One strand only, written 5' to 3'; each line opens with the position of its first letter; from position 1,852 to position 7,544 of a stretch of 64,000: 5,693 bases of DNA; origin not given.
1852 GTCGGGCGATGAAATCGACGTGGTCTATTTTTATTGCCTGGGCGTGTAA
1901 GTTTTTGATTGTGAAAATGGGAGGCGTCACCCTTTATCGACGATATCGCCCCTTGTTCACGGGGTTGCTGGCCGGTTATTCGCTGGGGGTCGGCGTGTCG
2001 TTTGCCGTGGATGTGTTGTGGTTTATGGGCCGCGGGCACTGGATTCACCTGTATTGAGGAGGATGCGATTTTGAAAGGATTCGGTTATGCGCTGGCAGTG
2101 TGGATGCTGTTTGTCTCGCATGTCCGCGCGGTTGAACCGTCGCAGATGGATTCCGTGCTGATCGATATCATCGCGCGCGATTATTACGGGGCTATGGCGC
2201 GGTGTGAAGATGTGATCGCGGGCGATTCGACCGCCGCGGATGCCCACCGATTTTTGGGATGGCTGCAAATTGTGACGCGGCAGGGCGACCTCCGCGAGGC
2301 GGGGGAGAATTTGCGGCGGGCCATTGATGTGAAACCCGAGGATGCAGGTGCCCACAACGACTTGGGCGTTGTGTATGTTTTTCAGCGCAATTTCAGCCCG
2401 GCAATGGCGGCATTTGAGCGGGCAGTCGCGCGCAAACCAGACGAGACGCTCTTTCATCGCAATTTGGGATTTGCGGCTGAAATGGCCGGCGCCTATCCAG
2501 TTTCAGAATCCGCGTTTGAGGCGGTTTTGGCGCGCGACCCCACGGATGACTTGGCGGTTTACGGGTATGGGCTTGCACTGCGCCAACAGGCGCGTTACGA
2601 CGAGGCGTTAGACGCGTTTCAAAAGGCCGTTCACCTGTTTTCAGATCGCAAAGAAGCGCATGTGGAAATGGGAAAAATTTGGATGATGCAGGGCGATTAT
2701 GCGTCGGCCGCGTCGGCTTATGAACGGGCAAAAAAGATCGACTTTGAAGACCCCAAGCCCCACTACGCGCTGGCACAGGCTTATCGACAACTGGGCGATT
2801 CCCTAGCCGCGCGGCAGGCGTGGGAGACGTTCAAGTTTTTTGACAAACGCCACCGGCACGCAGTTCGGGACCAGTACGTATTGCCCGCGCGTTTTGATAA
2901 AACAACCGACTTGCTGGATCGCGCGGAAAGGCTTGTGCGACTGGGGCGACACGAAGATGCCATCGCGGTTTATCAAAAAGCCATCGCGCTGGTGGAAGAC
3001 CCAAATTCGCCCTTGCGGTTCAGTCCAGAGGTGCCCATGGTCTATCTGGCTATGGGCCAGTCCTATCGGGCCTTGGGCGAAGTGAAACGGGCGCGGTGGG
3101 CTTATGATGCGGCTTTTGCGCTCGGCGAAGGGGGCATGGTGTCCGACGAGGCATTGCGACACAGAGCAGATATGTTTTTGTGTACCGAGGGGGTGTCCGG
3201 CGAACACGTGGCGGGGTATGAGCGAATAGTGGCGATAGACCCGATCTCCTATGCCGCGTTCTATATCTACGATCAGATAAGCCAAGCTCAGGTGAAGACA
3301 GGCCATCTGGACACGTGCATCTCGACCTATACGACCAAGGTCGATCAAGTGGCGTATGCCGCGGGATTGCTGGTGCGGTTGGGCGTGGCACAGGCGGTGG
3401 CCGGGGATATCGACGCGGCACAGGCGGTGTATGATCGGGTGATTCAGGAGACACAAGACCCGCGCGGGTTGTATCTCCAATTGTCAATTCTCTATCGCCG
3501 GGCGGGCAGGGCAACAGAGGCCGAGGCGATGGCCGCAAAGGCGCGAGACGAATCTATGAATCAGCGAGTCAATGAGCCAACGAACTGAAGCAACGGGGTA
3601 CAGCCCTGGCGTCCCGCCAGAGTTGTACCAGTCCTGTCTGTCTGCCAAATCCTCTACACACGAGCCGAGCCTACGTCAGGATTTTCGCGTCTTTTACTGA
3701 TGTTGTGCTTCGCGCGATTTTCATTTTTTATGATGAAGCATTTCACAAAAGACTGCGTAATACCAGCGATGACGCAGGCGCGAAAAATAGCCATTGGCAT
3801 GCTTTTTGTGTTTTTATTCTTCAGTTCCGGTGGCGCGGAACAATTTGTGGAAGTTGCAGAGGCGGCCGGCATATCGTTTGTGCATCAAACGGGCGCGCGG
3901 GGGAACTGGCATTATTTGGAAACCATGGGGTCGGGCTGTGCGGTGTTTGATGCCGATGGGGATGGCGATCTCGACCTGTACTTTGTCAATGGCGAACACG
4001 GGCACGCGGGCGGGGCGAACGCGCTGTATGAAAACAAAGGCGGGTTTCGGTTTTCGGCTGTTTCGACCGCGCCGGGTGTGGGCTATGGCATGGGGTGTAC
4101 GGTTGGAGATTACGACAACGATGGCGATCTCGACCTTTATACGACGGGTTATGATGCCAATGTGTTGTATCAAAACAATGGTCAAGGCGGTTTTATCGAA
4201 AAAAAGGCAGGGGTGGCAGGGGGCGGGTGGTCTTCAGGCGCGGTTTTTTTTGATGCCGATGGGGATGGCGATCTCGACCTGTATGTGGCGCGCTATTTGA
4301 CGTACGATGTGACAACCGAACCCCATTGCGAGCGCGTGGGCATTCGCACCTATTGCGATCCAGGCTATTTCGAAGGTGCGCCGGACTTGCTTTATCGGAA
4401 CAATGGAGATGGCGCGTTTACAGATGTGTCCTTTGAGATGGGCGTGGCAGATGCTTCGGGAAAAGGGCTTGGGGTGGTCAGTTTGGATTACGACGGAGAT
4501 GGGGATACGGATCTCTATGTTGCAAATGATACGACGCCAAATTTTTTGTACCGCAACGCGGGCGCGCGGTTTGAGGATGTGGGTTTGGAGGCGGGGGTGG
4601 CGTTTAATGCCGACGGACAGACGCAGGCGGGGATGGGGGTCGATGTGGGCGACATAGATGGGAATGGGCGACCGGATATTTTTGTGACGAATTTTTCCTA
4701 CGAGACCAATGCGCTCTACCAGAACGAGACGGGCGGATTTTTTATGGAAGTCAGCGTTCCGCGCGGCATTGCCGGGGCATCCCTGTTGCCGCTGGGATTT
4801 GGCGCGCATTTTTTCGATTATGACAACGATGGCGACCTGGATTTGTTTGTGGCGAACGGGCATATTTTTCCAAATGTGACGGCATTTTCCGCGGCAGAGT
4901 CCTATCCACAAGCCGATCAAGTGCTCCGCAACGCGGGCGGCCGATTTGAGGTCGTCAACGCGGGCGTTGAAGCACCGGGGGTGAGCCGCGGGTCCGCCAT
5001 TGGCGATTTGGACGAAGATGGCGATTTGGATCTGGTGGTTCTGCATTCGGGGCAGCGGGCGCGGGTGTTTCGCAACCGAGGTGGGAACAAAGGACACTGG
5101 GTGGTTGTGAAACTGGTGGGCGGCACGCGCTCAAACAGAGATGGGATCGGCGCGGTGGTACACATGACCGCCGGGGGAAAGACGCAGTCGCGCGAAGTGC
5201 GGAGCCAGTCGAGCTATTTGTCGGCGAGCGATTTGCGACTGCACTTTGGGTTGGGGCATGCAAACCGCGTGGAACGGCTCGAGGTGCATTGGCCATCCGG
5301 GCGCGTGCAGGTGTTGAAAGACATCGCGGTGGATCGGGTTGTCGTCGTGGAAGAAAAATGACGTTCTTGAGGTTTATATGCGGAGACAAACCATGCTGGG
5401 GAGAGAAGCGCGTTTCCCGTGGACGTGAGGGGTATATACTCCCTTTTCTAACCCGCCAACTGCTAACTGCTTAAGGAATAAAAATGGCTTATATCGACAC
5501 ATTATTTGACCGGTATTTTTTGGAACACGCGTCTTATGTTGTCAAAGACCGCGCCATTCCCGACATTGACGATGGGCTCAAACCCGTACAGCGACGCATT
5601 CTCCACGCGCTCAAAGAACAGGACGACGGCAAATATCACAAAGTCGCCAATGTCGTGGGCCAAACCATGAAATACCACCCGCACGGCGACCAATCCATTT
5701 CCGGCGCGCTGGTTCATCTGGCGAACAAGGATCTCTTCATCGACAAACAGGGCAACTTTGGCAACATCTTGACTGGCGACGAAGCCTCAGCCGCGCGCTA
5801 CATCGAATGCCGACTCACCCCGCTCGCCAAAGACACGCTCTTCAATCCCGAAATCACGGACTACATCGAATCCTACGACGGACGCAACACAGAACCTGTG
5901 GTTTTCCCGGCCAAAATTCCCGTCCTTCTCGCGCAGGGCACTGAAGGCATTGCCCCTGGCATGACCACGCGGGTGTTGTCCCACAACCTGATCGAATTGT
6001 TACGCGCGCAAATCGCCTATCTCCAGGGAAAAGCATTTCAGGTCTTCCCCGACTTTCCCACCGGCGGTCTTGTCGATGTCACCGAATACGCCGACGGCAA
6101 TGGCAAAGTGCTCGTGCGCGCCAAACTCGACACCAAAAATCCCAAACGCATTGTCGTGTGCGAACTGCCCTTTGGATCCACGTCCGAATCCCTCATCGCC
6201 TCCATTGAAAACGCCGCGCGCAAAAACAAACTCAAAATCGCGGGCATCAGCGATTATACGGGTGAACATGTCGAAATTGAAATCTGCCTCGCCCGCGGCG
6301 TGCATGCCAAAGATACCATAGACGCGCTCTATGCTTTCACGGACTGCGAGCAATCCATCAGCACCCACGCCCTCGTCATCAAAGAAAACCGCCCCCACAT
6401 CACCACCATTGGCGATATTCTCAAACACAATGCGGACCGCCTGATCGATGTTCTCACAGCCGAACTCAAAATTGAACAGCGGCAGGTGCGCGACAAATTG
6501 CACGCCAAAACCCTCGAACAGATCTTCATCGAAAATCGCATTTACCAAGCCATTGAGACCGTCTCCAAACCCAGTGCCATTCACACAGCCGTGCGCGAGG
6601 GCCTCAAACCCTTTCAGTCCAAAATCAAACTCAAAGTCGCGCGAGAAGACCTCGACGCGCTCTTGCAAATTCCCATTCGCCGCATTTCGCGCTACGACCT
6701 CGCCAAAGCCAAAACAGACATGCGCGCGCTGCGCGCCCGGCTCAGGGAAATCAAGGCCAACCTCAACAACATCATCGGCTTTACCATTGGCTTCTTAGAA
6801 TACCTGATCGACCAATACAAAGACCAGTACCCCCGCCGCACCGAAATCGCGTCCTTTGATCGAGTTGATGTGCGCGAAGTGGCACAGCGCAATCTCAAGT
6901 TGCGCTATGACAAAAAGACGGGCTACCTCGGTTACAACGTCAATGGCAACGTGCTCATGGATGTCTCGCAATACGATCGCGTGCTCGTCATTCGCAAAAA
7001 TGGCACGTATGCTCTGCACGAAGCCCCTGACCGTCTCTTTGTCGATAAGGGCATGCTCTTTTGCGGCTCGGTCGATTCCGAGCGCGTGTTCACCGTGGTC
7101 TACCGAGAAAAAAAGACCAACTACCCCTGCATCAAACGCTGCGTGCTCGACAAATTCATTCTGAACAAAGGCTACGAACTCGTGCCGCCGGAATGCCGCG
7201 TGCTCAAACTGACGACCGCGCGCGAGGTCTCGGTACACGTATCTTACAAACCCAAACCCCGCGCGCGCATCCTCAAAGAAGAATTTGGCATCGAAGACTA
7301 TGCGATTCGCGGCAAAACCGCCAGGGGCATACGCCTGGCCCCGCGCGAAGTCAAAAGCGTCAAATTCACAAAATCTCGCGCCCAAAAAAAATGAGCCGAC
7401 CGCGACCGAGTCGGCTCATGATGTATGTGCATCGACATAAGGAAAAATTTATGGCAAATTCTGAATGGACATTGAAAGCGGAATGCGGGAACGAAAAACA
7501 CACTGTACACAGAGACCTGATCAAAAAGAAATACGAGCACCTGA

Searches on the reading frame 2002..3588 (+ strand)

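Call 81: search_protein_families(library=pfam, proteins=[window:2002-3588:+], max_evalue=0.00001)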
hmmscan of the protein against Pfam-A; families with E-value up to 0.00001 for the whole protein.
window:2002-3588:+ (528 aa): 17 families
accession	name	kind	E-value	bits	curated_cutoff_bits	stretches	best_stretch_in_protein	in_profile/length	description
PF07719.23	TPR_2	-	4.9e-34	114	27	0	218-247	2-31/34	Tetratricopeptide repeat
PF13414.12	TPR_11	-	3.4e-29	100.7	26.8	1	93-125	6-38/42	TPR repeat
PF00515.34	TPR_1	-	6e-27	92.8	27.8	0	190-212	8-30/34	Tetratricopeptide repeat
PF13432.12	TPR_16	-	4.4e-25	88.2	32.7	4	190-246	4-60/65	Tetratricopeptide repeat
PF14559.12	TPR_19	-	3.5e-24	85.3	25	2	193-259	1-67/68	Tetratricopeptide repeat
PF13428.12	TPR_14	-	2.1e-21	74.7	23.5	0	186-225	4-43/44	Tetratricopeptide repeat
PF13181.12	TPR_8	-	2.3e-21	74.5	25.7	0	116-147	2-33/34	Tetratricopeptide repeat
PF13424.12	TPR_12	-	1.2e-17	64.2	30.1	0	185-245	4-73/77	Tetratricopeptide repeat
PF13431.12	TPR_17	-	3.7e-16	58.4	24.4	0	171-203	1-33/34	Tetratricopeptide repeat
PF23914.1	TPR_CcmH_CycH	-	1.6e-11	44.7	42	1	96-214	31-152/158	Cytochrome c-type biogenesis protein H TPR domain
PF13176.12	TPR_7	-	2.4e-11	43.2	27.9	0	312-337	10-35/36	Tetratricopeptide repeat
PF13174.12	TPR_6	-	8.5e-11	42.2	26.3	0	185-213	2-30/33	Tetratricopeptide repeat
PF12895.13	ANAPC3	-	1.2e-09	38.8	27.2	0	229-273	1-45/82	Anaphase-promoting complex, cyclosome, subunit 3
PF13371.12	TPR_9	-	4.9e-08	33.3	35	0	90-148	4-62/73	Tetratricopeptide repeat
PF17874.7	TPR_MalT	-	1e-07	32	45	0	305-386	84-162/336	MalT-like TPR region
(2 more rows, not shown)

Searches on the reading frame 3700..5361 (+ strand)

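Call 81: search_protein_families(library=pfam, proteins=[window:3700-5361:+], max_evalue=0.00001)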
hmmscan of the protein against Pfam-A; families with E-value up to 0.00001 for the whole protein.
window:3700-5361:+ (553 aa): 3 families
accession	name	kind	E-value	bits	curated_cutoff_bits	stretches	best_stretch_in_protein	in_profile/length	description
PF13517.12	FG-GAP_3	-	6.7e-47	158.4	26.9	5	137-196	1-61/61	FG-GAP-like repeat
PF07593.17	UnbV_ASPIC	-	6.8e-23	80.8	23.4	1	482-548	1-67/68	ASPIC and UnbV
PF01839.29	FG-GAP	-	1.9e-10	40.8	22.1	0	311-331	2-22/37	FG-GAP repeat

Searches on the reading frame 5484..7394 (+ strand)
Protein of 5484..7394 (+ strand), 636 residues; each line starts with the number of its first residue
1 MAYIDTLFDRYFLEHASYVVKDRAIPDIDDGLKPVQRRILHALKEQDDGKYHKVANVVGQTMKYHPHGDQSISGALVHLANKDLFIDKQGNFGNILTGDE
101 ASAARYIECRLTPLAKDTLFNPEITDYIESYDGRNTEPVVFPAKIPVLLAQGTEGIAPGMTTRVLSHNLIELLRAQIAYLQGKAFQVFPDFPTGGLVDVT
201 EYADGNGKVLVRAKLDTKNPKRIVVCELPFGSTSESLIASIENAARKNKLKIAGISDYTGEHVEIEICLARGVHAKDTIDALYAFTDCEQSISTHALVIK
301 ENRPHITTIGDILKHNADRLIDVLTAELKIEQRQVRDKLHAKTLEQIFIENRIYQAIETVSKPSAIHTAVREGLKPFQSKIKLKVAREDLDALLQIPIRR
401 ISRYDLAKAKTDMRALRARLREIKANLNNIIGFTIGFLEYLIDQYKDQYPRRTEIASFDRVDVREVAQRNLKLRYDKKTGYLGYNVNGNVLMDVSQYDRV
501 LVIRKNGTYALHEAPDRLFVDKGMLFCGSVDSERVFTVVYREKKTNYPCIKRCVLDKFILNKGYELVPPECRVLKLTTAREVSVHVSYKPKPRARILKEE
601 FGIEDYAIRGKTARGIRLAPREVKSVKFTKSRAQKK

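Call 81: search_protein_families(library=pfam, proteins=[window:5484-7394:+], max_evalue=0.00001)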
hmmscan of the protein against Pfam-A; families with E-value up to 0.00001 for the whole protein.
window:5484-7394:+ (636 aa): 1 family
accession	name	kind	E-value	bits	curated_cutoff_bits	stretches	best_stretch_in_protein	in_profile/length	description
PF00521.26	DNA_topoisoIV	-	9.1e-106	354.7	31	1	23-429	1-419/432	DNA gyrase/topoisomerase IV, subunit A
